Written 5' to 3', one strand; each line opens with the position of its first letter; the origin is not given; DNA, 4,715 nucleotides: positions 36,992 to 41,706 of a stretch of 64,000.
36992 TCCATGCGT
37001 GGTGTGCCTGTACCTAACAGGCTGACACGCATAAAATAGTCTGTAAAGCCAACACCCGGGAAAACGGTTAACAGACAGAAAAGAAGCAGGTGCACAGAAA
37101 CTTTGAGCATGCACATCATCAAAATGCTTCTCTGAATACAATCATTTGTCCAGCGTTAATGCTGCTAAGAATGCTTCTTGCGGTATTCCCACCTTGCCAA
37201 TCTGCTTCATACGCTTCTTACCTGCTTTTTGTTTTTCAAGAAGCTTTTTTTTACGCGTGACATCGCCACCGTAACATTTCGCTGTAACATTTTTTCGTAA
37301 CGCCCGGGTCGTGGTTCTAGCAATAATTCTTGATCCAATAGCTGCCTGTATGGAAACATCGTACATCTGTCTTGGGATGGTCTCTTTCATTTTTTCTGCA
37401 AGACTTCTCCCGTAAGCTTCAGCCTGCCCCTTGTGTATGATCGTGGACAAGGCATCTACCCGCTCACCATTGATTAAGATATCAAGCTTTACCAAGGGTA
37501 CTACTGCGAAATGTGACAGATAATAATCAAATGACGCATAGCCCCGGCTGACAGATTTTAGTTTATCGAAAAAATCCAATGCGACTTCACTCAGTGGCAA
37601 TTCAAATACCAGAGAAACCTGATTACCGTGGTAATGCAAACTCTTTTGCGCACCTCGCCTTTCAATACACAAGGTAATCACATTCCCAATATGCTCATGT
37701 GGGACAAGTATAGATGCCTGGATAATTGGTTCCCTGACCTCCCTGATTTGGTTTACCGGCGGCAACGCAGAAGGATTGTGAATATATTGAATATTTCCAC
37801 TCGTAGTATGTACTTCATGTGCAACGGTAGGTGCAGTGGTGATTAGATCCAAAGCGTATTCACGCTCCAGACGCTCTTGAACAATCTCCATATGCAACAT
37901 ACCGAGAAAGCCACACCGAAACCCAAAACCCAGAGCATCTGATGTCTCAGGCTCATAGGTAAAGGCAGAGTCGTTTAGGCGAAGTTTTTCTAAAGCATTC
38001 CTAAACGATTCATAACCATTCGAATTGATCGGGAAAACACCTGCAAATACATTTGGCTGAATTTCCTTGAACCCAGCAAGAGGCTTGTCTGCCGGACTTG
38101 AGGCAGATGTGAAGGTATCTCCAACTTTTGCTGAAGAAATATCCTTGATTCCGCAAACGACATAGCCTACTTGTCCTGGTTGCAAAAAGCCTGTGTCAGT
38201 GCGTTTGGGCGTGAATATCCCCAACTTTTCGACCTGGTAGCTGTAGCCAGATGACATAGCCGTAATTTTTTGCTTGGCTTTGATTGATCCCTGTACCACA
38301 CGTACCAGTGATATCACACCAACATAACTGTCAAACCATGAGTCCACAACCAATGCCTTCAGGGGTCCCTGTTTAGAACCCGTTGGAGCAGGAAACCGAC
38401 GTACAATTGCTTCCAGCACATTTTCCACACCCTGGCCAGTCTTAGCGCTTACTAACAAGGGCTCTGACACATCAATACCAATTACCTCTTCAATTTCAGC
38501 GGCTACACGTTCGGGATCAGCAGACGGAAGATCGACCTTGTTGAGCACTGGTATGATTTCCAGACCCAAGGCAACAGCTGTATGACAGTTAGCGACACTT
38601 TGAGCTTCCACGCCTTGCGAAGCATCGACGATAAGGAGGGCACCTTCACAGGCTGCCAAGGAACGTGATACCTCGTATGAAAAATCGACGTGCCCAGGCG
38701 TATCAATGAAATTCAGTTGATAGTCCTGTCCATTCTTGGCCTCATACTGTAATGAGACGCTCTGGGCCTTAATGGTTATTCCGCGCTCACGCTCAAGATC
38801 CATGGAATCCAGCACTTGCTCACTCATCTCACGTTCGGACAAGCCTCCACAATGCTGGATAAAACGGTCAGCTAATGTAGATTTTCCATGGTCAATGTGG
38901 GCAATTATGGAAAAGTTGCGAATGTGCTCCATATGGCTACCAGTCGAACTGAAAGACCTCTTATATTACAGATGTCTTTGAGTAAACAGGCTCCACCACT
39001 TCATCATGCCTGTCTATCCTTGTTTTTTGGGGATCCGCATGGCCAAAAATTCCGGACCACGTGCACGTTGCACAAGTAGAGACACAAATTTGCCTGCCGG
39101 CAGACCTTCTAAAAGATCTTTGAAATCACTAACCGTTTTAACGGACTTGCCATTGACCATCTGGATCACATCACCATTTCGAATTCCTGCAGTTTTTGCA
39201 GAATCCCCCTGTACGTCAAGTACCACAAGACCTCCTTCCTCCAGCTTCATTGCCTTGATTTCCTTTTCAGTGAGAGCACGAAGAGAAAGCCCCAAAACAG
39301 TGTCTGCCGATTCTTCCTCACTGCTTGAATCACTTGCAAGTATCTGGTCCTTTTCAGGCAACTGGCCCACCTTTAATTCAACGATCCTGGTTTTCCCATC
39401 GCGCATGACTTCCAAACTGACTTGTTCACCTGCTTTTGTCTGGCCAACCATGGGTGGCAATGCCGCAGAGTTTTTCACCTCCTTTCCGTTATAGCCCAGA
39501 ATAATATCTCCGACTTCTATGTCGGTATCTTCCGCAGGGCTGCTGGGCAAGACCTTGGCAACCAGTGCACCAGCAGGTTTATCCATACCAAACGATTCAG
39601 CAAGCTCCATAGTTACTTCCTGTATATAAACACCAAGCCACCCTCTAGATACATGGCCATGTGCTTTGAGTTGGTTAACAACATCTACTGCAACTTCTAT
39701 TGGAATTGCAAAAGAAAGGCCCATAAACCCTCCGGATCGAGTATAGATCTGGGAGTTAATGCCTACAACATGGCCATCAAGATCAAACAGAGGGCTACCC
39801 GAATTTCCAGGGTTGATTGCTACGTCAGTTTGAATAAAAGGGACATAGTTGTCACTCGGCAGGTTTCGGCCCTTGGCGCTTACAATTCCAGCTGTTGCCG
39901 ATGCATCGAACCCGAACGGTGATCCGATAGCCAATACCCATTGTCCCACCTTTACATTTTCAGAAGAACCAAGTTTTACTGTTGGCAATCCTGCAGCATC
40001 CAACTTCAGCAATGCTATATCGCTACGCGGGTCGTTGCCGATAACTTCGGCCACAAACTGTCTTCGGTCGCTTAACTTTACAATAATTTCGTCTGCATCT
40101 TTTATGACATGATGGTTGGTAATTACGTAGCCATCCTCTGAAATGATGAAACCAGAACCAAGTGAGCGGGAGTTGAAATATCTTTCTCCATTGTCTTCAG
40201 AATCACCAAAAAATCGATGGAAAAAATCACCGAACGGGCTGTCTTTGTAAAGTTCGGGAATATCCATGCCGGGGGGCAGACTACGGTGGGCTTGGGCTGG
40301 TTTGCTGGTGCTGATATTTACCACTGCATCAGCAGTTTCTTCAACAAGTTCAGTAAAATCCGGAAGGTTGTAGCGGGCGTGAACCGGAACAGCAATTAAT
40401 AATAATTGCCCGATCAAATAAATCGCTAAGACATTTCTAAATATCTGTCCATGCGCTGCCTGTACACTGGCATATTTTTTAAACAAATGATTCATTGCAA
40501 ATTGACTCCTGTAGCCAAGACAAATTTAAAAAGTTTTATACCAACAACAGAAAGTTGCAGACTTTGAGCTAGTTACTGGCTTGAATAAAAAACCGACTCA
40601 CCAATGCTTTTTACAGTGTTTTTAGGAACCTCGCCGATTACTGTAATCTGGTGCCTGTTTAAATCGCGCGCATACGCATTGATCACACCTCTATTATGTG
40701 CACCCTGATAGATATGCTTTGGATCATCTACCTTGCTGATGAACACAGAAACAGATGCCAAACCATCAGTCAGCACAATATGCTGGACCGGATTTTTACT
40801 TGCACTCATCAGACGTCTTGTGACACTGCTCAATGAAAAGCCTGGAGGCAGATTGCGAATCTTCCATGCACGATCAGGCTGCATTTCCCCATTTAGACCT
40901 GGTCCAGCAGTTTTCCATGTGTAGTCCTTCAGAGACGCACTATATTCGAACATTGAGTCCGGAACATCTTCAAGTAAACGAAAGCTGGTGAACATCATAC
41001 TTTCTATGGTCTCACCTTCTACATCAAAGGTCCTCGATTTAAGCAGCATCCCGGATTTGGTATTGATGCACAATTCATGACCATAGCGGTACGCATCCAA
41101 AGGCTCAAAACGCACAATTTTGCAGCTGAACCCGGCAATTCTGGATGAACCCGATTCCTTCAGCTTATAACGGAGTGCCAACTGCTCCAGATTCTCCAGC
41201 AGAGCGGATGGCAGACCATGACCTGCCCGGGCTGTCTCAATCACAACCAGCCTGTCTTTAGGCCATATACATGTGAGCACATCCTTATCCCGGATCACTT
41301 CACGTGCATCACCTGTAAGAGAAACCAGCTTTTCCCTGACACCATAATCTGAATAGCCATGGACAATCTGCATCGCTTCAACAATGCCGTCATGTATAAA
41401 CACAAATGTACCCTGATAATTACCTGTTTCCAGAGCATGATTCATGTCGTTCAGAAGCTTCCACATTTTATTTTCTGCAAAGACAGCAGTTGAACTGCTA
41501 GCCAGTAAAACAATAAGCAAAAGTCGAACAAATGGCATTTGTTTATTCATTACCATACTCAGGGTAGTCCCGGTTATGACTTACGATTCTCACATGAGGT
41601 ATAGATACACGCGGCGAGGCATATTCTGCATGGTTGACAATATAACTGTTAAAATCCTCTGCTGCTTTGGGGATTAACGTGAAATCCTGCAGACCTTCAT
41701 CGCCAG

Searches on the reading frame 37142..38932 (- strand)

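Call 67: search_protein_families(library=ncbifam, proteins=[window:37142-38932:-], max_evalue=0.001)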
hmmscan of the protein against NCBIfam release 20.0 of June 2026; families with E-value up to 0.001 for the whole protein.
window:37142-38932:- (596 aa): 38 families (the best 25 are shown)
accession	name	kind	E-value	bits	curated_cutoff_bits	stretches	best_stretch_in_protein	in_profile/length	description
TIGR01393.1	lepA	equivalog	3.5e-285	947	533.9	1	3-594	2-594/595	translation elongation factor 4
TIGR01394.1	TypA_BipA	equivalog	2e-59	201.4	757.3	1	4-283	1-293/594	translational GTPase TypA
TIGR00484.1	EF-G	equivalog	1.6e-52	178.6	659.4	3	2-154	8-158/691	elongation factor G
NF009381.0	PRK12740.1-5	subfamily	2e-49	168.6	583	3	2-156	7-159/692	elongation factor G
NF012153.1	tet_protect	equivalog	2.7e-45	154.8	775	2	6-153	2-147/614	tetracycline resistance ribosomal protection protein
NF007583.0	PRK10218.1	equivalog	7.4e-44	149.7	1260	1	2-370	3-387/607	ribosome-dependent GTPase TypA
TIGR00490.1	aEF-2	equivalog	3.7e-41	141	738.45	2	2-135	17-150/720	elongation factor EF-2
NF009891.0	PRK13351.1-1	equivalog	6e-38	130.9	597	3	2-152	7-155/681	elongation factor G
NF001964.0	PRK00741.1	equivalog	3e-37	128.3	473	2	3-173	11-185/529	peptide chain release factor 3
NF000120.3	47473_otr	exception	3.8e-30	105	900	2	6-150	4-146/608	tetracycline resistance ribosomal protection protein Otr(A)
NF009377.1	PRK12740.1-1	equivalog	8.1e-30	103.8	890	2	2-178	11-184/700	elongation factor G-like protein EF-G2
NF033148.1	tet_protect_M_W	exception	2.9e-29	101.9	1100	1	4-154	3-151/639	TetM/TetW/TetO/TetS family tetracycline resistance ribosomal protection protein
TIGR00503.1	prfC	equivalog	7.6e-28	97.2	466.95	1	3-156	10-165/527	peptide chain release factor 3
NF058620.1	EFG2_Bacteroid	exception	6.4e-26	90.9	1000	2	2-174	7-176/717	elongation factor G2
NF012155.1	tet_protect_M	exception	1.4e-24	86.3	1420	1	4-154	3-151/639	tetracycline resistance ribosomal protection protein Tet(M)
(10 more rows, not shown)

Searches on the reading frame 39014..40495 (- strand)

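Call 67: search_protein_families(library=ncbifam, proteins=[window:39014-40495:-], max_evalue=0.001)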
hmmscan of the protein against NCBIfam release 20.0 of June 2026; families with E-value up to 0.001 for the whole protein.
window:39014-40495:- (493 aa): 25 families
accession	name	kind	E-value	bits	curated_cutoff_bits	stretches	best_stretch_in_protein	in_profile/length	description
TIGR02037.1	degP_htrA_DO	subfamily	2.8e-146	487.9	416.2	1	45-482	1-430/434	Do family serine endopeptidase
NF041521.1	HhoA_HhoB_HtrA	equivalog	2.6e-94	316.3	450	2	48-380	4-335/335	HhoA/HhoB/HtrA family serine endopeptidase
NF008189.1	PRK10942.1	equivalog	8.6e-85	285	720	1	43-478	38-468/477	serine endoprotease DegP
NF007526.1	PRK10139.1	equivalog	9.4e-83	278.4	756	1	40-479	35-448/456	serine endoprotease DegQ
TIGR02038.1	protease_degS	equivalog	6.4e-78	262.3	422.95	1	103-375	70-345/351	outer membrane-stress sensor serine endopeptidase DegS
NF008147.1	PRK10898.1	equivalog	7.7e-68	229.2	408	1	106-378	73-349/352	outer membrane-stress sensor serine endopeptidase DegS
NF047968.1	SerProtHtrA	equivalog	2.2e-65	221.3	470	2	108-374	84-355/357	serine protease HtrA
NF040960.1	MamE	equivalog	4.7e-59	200.6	800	3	109-269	120-286/659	magnetosome formation protease MamE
NF050055.1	SerProtHtrAMycob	equivalog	2.4e-48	165.3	800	1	109-375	225-495/502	serine protease HtrA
NF053637.1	SerProtHtrAspr2045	equivalog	8.9e-46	156.6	650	1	97-376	89-386/394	serine protease HtrA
NF033740.0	MarP_fam_protase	equivalog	3.1e-18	66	250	1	110-253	210-354/390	MarP family serine protease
NF040961.1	MamO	equivalog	7e-18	64.3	800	1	108-270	95-261/648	magnetosome protein MamO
NF041199.1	trx7_PDZ_seleno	equivalog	1.9e-16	60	300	2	304-423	199-317/390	Trx7/PDZ domain-containing (seleno)protein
TIGR02860.1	spore_IV_B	equivalog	6.2e-11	41.9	305.25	1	319-370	124-174/402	SpoIVB peptidase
TIGR00054.1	TIGR00054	equivalog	2.9e-10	39.6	147.55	2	420-478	201-259/421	RIP metalloprotease RseP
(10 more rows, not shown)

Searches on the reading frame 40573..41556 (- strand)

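Call 67: search_protein_families(library=ncbifam, proteins=[window:40573-41556:-], max_evalue=0.001)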
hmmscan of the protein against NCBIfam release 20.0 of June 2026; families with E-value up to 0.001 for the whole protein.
window:40573-41556:- (327 aa): 1 family
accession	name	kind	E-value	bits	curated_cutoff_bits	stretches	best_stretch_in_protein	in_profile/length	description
NF006990.0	PRK09455.1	equivalog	7.3e-40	137.1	368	1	5-325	2-316/319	sigma-E factor regulatory protein RseB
